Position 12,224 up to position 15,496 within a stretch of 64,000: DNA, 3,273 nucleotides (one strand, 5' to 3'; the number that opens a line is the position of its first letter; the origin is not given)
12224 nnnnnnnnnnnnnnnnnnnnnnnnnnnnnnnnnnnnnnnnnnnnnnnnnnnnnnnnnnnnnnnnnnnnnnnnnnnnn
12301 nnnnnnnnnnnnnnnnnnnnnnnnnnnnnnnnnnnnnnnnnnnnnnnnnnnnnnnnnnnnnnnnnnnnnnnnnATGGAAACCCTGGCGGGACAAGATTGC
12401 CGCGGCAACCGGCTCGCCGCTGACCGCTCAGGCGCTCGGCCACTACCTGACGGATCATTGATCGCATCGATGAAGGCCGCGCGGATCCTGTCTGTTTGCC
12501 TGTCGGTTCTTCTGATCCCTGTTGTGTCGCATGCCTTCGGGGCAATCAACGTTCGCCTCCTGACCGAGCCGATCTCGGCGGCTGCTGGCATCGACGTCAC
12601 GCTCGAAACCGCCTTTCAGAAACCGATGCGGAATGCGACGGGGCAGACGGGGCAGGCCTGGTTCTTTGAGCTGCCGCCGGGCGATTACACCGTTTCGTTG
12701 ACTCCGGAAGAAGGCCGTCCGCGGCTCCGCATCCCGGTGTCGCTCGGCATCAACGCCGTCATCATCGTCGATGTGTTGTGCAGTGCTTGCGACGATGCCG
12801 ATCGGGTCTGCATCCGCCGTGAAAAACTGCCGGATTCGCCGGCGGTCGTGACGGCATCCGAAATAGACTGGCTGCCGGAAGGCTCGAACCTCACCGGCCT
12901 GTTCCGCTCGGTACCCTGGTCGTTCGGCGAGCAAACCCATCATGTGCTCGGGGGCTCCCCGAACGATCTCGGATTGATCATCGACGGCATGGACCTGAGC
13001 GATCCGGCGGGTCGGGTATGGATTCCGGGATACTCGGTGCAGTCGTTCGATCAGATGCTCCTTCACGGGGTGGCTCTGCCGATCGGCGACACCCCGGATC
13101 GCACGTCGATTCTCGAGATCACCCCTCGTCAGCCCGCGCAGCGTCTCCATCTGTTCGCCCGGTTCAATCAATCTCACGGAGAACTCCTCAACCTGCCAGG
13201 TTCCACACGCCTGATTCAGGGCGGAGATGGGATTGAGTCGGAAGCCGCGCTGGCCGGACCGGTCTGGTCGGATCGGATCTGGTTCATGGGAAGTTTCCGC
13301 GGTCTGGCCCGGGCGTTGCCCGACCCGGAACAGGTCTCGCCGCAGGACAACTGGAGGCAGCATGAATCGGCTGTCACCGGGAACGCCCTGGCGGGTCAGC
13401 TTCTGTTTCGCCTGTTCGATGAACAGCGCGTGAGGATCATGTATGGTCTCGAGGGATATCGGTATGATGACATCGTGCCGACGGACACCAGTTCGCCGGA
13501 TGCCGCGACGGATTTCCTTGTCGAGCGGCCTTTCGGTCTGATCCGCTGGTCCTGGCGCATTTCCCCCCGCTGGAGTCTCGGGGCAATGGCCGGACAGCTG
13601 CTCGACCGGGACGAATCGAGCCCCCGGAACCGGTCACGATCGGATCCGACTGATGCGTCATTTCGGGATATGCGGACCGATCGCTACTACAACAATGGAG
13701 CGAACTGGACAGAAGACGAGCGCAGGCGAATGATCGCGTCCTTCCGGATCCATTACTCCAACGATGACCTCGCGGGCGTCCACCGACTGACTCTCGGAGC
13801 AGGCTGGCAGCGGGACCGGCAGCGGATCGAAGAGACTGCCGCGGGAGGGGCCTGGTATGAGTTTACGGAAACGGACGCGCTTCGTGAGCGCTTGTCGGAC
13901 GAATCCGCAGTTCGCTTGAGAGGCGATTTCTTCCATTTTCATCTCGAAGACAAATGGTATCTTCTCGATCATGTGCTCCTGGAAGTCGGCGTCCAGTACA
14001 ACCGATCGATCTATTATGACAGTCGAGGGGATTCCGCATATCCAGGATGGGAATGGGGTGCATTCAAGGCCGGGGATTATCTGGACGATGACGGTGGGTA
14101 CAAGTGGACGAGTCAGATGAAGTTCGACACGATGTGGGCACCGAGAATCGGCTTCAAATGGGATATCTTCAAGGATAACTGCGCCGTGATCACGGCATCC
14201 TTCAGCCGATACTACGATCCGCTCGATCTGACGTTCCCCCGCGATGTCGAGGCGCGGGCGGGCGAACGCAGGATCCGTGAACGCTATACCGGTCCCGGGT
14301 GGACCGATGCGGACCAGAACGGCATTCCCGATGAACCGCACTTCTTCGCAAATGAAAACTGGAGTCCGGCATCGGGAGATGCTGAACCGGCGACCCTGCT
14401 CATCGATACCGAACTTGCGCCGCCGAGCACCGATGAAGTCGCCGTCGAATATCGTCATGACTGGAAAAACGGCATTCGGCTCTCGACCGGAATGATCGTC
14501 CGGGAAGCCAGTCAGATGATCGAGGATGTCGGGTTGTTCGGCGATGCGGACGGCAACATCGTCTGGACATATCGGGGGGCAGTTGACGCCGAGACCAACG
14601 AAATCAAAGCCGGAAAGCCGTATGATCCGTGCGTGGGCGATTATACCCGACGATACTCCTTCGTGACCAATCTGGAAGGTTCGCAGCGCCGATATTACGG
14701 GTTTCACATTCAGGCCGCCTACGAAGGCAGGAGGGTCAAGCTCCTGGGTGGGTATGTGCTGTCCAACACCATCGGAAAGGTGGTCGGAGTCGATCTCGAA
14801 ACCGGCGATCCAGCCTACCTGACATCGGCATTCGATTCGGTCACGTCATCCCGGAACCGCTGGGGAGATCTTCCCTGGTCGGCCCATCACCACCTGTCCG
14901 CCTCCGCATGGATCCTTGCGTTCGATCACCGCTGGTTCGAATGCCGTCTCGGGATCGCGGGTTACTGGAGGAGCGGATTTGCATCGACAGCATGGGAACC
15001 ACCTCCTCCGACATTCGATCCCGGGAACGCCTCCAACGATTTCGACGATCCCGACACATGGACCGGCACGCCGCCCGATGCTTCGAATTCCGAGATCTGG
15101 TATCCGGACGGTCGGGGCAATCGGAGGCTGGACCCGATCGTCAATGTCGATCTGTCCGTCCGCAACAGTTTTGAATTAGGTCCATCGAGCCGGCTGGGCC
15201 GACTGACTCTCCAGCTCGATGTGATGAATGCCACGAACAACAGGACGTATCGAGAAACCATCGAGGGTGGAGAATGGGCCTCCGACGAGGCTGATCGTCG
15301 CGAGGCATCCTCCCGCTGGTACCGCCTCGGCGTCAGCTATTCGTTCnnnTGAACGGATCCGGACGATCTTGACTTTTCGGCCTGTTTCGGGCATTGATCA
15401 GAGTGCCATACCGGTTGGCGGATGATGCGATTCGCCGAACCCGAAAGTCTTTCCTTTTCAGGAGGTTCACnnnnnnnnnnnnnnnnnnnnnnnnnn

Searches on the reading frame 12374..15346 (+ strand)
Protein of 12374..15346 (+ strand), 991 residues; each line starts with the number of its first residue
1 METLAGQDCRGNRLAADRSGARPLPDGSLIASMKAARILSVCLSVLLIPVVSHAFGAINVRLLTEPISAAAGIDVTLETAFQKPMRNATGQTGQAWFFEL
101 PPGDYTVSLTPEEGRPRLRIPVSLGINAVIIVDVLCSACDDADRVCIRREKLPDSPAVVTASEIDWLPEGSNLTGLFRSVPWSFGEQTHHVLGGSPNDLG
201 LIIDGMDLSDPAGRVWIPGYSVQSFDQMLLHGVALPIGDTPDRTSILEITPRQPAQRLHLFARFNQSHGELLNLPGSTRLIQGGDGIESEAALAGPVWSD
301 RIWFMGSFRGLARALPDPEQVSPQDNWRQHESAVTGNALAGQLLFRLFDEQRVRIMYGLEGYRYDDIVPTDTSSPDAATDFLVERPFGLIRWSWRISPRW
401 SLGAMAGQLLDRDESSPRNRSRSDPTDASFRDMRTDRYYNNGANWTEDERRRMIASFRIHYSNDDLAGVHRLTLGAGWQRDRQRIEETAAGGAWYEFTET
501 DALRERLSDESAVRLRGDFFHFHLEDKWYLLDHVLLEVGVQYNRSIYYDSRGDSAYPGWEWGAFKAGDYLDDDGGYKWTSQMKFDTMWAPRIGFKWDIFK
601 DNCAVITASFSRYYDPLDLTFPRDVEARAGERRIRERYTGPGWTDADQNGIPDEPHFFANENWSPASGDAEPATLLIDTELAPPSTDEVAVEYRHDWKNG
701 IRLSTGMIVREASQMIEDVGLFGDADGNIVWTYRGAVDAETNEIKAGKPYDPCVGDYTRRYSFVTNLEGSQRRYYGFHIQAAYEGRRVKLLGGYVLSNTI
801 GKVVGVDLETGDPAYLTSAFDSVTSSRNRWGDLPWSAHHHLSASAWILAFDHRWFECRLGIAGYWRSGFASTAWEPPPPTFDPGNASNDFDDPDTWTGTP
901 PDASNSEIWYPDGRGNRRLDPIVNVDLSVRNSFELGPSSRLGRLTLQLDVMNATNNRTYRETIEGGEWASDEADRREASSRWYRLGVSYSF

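Call 16: search_protein_families(library=pfam, proteins=[window:12374-15346:+], max_evalue=0.001)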
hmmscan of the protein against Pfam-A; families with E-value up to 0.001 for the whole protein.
window:12374-15346:+ (991 aa): 1 family
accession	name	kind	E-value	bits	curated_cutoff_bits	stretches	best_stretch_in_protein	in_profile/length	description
PF25183.1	OMP_b-brl_4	-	7.1e-09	35.1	30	1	506-844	354-672/838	Outer membrane beta barrel domain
